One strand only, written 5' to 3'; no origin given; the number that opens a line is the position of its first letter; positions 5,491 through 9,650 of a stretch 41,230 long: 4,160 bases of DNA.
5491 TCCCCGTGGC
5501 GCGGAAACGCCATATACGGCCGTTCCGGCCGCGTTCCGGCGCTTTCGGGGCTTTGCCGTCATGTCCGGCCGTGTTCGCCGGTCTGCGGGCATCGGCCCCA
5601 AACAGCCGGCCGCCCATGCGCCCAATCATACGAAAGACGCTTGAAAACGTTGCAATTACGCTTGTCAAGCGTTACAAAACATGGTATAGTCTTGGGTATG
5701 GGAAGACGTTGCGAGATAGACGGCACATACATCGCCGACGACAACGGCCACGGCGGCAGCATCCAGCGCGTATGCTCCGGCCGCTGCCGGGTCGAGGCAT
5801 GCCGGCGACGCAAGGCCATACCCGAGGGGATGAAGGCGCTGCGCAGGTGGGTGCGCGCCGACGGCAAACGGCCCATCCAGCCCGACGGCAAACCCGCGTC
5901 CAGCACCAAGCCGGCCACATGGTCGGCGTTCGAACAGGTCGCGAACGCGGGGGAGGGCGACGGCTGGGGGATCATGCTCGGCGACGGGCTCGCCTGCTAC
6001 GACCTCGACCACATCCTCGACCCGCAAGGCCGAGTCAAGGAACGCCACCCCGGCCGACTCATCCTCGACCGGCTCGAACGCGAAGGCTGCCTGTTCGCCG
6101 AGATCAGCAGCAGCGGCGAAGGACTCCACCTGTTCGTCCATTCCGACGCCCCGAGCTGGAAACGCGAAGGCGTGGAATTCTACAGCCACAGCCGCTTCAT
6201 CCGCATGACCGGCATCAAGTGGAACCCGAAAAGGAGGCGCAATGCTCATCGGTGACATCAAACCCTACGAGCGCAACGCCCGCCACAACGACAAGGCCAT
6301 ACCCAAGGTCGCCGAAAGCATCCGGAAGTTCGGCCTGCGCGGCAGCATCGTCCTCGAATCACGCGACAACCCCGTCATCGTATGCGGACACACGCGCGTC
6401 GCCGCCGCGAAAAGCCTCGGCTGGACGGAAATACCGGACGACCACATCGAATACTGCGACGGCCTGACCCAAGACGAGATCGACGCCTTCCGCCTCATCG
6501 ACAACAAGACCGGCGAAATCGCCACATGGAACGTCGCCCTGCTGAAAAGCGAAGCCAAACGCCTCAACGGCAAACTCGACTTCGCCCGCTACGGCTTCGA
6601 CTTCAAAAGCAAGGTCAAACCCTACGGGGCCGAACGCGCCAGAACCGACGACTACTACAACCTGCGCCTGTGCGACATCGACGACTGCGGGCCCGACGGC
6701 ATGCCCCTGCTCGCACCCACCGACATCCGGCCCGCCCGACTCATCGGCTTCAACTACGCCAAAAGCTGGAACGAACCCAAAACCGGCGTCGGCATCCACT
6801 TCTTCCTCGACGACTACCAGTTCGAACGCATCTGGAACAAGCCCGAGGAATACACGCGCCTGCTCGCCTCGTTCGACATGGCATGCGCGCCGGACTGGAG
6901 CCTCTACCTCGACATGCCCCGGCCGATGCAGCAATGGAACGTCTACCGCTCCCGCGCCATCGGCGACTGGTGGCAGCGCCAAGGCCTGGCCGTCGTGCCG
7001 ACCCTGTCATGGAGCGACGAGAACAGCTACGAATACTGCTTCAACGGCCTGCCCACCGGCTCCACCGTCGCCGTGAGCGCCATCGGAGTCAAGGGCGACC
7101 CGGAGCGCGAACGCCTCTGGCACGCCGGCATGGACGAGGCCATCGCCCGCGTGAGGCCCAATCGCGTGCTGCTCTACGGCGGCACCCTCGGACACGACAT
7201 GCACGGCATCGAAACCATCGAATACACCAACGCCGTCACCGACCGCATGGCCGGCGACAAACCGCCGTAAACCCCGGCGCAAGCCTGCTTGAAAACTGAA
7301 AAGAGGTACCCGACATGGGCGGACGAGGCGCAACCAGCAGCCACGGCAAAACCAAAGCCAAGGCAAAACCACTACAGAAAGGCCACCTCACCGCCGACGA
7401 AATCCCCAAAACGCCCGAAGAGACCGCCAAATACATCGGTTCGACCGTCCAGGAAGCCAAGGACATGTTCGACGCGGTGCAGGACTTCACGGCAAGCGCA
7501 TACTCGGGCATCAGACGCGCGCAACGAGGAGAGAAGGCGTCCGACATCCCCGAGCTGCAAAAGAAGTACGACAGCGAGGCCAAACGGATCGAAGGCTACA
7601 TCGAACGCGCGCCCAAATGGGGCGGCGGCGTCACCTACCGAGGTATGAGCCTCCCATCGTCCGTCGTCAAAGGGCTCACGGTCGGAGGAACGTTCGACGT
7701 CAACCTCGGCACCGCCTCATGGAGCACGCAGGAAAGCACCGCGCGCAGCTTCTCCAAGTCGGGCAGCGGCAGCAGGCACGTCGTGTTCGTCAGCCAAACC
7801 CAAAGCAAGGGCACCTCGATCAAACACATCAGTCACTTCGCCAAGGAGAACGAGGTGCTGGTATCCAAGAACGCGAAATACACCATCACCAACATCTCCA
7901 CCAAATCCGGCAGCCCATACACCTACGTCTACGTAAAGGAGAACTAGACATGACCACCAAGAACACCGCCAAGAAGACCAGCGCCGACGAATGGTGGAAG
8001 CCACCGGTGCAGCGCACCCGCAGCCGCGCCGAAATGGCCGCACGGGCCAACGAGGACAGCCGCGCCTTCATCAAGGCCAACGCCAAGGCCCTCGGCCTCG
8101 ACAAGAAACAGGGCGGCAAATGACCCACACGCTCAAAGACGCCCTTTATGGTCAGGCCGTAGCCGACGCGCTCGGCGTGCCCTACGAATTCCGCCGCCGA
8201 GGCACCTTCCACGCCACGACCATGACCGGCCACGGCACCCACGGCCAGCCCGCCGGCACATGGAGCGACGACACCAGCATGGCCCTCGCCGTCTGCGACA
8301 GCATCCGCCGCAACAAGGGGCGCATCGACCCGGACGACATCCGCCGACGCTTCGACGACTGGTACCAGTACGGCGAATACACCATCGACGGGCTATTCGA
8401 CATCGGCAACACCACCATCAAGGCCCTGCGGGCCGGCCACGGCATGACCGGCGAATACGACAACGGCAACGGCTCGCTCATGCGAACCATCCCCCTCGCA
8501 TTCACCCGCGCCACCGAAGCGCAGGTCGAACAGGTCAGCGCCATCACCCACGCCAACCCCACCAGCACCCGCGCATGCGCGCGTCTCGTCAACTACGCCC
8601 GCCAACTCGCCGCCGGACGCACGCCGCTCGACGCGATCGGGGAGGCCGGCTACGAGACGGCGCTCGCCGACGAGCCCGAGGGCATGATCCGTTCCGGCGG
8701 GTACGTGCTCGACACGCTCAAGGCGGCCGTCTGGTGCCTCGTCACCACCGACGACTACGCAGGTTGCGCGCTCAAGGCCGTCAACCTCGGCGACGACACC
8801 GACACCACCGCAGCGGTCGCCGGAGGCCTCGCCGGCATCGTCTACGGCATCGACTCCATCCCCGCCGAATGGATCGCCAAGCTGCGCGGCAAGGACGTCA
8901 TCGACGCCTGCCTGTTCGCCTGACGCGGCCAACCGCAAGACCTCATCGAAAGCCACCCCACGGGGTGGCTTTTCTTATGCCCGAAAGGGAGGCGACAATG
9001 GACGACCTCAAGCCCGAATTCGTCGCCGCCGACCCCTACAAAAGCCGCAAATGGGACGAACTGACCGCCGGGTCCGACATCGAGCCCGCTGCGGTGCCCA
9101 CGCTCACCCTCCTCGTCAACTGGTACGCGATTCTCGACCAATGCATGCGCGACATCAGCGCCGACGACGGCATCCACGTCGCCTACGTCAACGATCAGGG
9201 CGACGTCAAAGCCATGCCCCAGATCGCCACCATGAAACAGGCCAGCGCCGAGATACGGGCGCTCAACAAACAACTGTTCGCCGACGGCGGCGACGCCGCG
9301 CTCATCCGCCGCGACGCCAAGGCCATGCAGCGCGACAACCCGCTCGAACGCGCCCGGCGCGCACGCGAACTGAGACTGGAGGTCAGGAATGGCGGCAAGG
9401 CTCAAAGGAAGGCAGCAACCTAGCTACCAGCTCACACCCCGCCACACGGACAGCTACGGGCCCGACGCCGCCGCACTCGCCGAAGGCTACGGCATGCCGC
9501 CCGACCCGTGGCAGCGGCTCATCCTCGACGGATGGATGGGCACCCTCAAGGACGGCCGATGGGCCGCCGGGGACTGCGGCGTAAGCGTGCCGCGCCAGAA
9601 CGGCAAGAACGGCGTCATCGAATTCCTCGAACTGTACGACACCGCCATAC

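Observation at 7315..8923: Phage-encoded ExE ADP-ribosyltransferase paired with a DraG-like ADP-ribosylglycohydrolase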

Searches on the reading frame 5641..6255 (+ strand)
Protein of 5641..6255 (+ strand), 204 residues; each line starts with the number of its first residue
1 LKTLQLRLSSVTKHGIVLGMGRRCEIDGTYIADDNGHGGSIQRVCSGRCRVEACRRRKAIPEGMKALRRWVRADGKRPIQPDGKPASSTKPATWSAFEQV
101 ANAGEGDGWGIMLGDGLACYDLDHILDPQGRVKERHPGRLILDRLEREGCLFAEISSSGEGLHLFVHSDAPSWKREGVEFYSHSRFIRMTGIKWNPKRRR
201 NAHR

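Call 52: search_protein_families(library=pfam, proteins=[window:5641-6255:+], max_evalue=0.001)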
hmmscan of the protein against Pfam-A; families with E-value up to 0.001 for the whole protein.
window:5641-6255:+ (204 aa): 1 family
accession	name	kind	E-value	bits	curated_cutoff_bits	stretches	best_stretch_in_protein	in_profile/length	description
PF09250.16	Prim-Pol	-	0.00056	20.8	22.8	1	72-174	15-108/158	Bifunctional DNA primase/polymerase, N-terminal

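Call 110: search_protein_families(library=pfam, proteins=[window:5698-6255:+], max_evalue=0.001)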
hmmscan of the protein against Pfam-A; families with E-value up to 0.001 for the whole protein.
window:5698-6255:+ (185 aa): 1 family
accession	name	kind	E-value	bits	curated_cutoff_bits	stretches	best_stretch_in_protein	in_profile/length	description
PF09250.16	Prim-Pol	-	0.00044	21.2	22.8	1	53-155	15-108/158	Bifunctional DNA primase/polymerase, N-terminal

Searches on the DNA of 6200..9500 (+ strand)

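Call 9: search_dna_similar(query=window:6200-9500:+, collection=phages, mode=distant, max_rows=25)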
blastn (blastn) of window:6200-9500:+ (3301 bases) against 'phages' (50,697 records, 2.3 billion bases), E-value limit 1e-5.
Records with a match: 10; places in all: 10; records where one place covers at least 80% of the query: 0.
Best place of each record, by identity: 80-90% 2; 60-80% 8.
By first word of the organism name: Mycobacterium 10.
By host as written in the record: Mycobacterium smegmatis mc2 155 6; Mycobacterium smegmatis mc2155 4.
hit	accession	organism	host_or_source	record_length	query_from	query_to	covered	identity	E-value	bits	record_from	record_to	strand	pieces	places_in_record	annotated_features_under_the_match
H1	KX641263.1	Mycobacterium phage Kalpine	Mycobacterium smegmatis mc2 155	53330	596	873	8%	67.5%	4e-12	82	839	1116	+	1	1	2: hypothetical protein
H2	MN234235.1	Mycobacterium phage BogosyJay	Mycobacterium smegmatis mc2 155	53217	598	872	8%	66.9%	9e-8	66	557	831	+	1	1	1: hypothetical protein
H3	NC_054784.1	Mycobacterium phage Pharaoh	Mycobacterium smegmatis mc2 155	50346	689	872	6%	69.7%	2e-10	75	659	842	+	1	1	1: nuclease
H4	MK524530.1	Mycobacterium phage Pharaoh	Mycobacterium smegmatis mc2 155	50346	689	872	6%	69.7%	2e-10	75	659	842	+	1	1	1: hypothetical protein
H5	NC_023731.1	Mycobacterium phage Trixie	Mycobacterium smegmatis mc2 155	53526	596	756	5%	71.3%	5e-11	77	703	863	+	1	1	1: nuclease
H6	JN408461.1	Mycobacterium phage Trixie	Mycobacterium smegmatis mc2 155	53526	596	756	5%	71.3%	5e-11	77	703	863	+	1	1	1: hypothetical protein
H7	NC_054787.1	Mycobacterium phage Steamy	Mycobacterium smegmatis mc2155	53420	689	756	2%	79.4%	4e-6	61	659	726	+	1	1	1: nuclease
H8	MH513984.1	Mycobacterium phage Steamy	Mycobacterium smegmatis mc2155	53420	689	756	2%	79.4%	4e-6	61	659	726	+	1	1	1: hypothetical protein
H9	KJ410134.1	Mycobacterium phage CRB1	Mycobacterium smegmatis mc2155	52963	691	756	2%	81.8%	9e-8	66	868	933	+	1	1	hypothetical protein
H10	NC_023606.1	Mycobacterium phage CRB1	Mycobacterium smegmatis mc2155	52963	691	756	2%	81.8%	9e-8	66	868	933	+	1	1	nuclease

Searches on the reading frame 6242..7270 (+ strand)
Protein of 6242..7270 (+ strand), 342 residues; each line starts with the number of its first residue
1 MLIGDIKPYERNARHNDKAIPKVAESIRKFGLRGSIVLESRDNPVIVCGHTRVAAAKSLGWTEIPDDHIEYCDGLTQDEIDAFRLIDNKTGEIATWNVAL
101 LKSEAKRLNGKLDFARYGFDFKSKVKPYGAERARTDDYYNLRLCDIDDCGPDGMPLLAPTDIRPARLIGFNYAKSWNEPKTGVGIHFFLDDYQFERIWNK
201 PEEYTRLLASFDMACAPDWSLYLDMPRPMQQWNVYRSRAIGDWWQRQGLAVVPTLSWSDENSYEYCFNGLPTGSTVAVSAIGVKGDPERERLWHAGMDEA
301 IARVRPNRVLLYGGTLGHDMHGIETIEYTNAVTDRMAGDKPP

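Call 7: search_protein_families(library=pfam, proteins=[window:6242-7270:+], max_evalue=1)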
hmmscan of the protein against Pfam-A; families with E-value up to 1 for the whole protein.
window:6242-7270:+ (342 aa): 2 families
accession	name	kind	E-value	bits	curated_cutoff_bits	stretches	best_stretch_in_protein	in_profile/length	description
PF14386.11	DUF4417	-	5.1e-59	199.3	28.9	1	153-328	8-182/183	Domain of unknown function (DUF4417)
PF02195.25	ParB_N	-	0.01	16.3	26.3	1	12-65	19-74/95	ParB N-terminal domain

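Call 8: search_protein_families(library=phrogs, proteins=[window:6242-7270:+], max_evalue=0.01)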
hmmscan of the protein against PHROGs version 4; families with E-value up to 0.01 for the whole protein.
window:6242-7270:+ (342 aa): 16 families
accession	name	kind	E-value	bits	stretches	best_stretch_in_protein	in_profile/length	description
phrog_940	-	DNA, RNA and nucleotide metabolism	1.4e-89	302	1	3-337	11-363/388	nuclease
phrog_8680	-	unknown function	1.2e-72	244.6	1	130-339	7-216/221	-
phrog_620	-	DNA, RNA and nucleotide metabolism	4.5e-30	106.4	1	3-120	14-127/217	ParB-like partition protein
phrog_498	-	other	2.2e-24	87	1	3-121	40-157/633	DNA methyltransferase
phrog_8071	-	DNA, RNA and nucleotide metabolism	2.1e-22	80.9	1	3-121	12-123/389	ParB-like partition protein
phrog_15396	-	DNA, RNA and nucleotide metabolism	6.5e-18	66.5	1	3-120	9-123/258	ParB-like partition nuclease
phrog_930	-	DNA, RNA and nucleotide metabolism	2.5e-17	64.5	1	3-122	12-127/223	ParB-like partition protein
phrog_723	-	DNA, RNA and nucleotide metabolism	3.3e-12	47.7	1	3-120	18-133/223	ParB-like partition protein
phrog_18056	-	DNA, RNA and nucleotide metabolism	6.4e-12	46.1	1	3-93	8-93/387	ParB-like partition nuclease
phrog_9353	-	unknown function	1e-09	39.6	1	6-141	19-150/245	-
phrog_4715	-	DNA, RNA and nucleotide metabolism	1.3e-07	31.4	1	3-65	152-218/630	ParB-like partition protein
phrog_3951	-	unknown function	3.9e-06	27.6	1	7-65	27-92/301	-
phrog_5475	-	unknown function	0.00029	20.8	1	5-80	10-82/458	-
phrog_3264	-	DNA, RNA and nucleotide metabolism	0.00036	21.2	1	14-113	66-164/337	ParB-like partition protein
phrog_6218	-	DNA, RNA and nucleotide metabolism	0.00077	19.7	1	11-65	18-75/506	ParB-like partition protein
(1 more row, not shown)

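Call 23: search_protein_families(library=ncbifam, proteins=[window:6242-7270:+], max_evalue=0.01)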
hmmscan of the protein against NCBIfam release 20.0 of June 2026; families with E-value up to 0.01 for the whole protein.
window:6242-7270:+ (342 aa): 1 family
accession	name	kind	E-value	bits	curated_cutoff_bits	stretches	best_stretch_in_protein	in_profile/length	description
TIGR04285.1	nucleoid_noc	exception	0.00051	19.5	315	1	13-65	19-72/255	nucleoid occlusion protein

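Call 24: search_protein_families(library=padloc, proteins=[window:6242-7270:+], max_evalue=0.01)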
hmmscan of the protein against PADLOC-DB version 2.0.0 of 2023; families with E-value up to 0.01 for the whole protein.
window:6242-7270:+ (342 aa): 1 family
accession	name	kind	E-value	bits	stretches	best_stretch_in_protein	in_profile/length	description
PDLC03229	MTase_II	-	1.8e-12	44.8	1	7-120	19-133/436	Type II methyltransferase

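Call 94: search_solved_structures(query=window:6242-7270:+, max_evalue=1)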
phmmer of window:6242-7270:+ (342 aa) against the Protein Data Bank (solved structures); distinct sequences matched with E-value up to 1: 6.
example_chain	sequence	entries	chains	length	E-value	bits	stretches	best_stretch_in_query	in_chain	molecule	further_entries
7ng0_A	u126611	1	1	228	0.15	14.4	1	14-86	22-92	Nucleoid occlusion protein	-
7nfu_A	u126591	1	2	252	0.18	14.2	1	14-86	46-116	Nucleoid occlusion protein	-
6sdk_A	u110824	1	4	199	0.22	13.9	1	7-76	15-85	Stage 0 sporulation protein J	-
2nnt_A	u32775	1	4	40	0.32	13.3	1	169-203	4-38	Transcription elongation regulator 1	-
1ilw_A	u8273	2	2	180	0.82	12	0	15-42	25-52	180 aa long hypothetical Pyrazinamidase/nicotinamidase | 180aa long hypothetical Pyrazinamidase/Nicotinamidase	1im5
2mw9_A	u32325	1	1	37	0.83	12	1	173-203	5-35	Transcription elongation regulator 1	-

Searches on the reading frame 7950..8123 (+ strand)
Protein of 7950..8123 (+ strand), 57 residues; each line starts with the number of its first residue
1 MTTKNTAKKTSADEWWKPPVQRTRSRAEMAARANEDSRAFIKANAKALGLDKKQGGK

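Call 7: search_protein_families(library=pfam, proteins=[window:7950-8123:+], max_evalue=1)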
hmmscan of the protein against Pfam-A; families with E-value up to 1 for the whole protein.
window:7950-8123:+ (57 aa): 0 families

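Call 8: search_protein_families(library=phrogs, proteins=[window:7950-8123:+], max_evalue=0.01)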
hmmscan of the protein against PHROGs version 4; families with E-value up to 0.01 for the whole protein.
window:7950-8123:+ (57 aa): 0 families

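Call 23: search_protein_families(library=ncbifam, proteins=[window:7950-8123:+], max_evalue=0.01)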
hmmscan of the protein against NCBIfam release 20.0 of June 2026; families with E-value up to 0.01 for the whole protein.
window:7950-8123:+ (57 aa): 0 families

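Call 24: search_protein_families(library=padloc, proteins=[window:7950-8123:+], max_evalue=0.01)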
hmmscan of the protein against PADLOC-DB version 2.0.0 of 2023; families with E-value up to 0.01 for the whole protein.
window:7950-8123:+ (57 aa): 0 families

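Call 78: find_homologous_proteins(query=window:7950-8123:+, max_evalue=0.01)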
Query window:7950-8123:+ (57 aa): 5 proteins with E <= 0.01 among 5 candidates.
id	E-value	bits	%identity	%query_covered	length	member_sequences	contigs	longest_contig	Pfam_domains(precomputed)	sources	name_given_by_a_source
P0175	1.6e-26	107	93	100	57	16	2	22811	-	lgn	-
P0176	1.4e-21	92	79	100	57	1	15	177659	-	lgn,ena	-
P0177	1.3e-19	86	75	100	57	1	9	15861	-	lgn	-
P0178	4.3e-12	63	68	77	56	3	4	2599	-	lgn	-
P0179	1.5e-9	55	69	68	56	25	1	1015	-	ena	-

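Call 108: predict_structure(alignment_id=A5)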
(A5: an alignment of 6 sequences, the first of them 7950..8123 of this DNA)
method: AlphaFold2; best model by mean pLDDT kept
length: 57 residues; sequences in the alignment: 6
mean_pLDDT: 68.0   pTM: 0.31
mean pLDDT of the five models: 68.0, 68.0, 67.6, 66.4, 66.0
residues with pLDDT >= 90: 0; 70-90: 25; 50-70: 28; < 50: 4
segments of 3 or more residues with pLDDT < 50: none
pLDDT, mean of each block of 10 residues (from residue 1): 52 63 72 84 78 55
secondary structure, 60 per line:
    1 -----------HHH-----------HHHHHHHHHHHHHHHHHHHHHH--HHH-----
elements in order: H26-47
